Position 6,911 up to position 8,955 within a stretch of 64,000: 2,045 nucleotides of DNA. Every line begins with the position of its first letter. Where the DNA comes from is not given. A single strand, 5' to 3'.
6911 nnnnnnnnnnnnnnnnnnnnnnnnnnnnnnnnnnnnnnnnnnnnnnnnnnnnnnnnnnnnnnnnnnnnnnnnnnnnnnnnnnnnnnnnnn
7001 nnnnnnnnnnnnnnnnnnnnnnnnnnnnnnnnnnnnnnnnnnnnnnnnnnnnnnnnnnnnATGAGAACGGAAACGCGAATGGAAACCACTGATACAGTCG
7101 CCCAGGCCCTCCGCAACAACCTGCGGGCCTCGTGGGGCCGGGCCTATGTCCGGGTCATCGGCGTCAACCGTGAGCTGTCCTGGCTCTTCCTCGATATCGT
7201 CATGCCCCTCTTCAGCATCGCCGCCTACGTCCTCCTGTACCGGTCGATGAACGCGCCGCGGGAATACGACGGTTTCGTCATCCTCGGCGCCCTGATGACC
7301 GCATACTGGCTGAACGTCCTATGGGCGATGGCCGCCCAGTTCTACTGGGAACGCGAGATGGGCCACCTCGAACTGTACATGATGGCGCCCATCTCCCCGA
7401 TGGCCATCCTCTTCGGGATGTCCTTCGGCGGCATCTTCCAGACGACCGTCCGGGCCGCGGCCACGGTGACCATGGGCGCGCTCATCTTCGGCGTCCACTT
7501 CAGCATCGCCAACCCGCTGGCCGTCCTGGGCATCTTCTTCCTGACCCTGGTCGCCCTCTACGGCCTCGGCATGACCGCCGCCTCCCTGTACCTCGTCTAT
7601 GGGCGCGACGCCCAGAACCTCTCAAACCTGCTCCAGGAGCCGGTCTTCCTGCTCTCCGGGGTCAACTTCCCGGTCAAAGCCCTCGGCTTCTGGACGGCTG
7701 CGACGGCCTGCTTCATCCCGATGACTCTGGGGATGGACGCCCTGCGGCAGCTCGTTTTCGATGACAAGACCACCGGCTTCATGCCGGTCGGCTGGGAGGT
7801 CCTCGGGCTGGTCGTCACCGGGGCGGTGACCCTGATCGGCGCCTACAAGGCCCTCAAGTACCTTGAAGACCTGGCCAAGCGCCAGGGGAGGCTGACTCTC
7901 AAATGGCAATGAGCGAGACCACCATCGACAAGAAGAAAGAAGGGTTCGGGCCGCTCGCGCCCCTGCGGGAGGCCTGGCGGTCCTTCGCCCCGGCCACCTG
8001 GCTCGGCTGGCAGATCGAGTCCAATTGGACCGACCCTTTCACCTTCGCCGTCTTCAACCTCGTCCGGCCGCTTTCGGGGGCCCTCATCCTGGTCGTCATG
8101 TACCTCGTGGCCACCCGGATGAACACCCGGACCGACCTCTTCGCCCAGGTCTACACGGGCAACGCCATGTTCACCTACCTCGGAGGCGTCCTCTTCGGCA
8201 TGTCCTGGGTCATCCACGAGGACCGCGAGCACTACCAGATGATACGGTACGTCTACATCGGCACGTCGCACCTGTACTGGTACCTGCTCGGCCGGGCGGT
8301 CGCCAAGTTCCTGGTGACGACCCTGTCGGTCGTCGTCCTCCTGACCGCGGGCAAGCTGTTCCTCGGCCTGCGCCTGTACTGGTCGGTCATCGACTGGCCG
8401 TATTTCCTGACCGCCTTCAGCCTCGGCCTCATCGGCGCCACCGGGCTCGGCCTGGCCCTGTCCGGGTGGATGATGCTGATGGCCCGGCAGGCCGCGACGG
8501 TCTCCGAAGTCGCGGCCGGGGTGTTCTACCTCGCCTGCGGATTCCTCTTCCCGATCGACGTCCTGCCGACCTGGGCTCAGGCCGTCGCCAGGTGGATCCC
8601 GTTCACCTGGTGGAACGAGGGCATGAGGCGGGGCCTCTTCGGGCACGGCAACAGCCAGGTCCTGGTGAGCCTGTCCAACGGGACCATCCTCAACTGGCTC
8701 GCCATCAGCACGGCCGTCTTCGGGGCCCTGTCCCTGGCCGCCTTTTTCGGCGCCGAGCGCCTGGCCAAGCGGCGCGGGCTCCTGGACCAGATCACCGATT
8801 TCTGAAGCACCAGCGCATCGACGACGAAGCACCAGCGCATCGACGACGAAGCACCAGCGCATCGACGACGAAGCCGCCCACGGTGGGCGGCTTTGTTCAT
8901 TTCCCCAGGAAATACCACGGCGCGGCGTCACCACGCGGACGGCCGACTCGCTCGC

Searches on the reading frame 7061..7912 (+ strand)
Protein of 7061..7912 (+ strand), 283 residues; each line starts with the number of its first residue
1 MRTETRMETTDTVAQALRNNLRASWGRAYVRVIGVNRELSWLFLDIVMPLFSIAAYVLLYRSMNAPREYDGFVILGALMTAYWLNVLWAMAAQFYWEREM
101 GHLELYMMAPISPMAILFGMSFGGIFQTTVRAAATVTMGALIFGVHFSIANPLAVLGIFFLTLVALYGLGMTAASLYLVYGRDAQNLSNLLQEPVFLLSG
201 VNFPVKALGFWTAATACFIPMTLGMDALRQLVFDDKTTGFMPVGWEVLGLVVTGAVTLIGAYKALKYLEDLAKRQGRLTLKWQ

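Call 56: search_protein_families(library=pfam, proteins=[window:7061-7912:+], max_evalue=0.00001)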
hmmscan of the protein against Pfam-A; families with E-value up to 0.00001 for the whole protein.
window:7061-7912:+ (283 aa): 2 families
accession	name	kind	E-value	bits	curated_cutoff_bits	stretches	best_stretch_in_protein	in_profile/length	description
PF01061.29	ABC2_membrane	-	2.8e-13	50.3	26.9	1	43-233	22-211/211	ABC-2 type transporter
PF12698.13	ABC2_membrane_3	-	1.5e-06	28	31.6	1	83-262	173-346/347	ABC-2 family transporter protein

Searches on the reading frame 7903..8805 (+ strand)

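Call 56: search_protein_families(library=pfam, proteins=[window:7903-8805:+], max_evalue=0.00001)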
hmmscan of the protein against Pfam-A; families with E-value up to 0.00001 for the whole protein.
window:7903-8805:+ (300 aa): 2 families
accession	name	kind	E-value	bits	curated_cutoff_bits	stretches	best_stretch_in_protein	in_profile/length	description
PF01061.29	ABC2_membrane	-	7.1e-16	58.8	26.9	1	37-246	10-211/211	ABC-2 type transporter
PF12698.13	ABC2_membrane_3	-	1.6e-08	34.5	31.6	1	77-278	157-346/347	ABC-2 family transporter protein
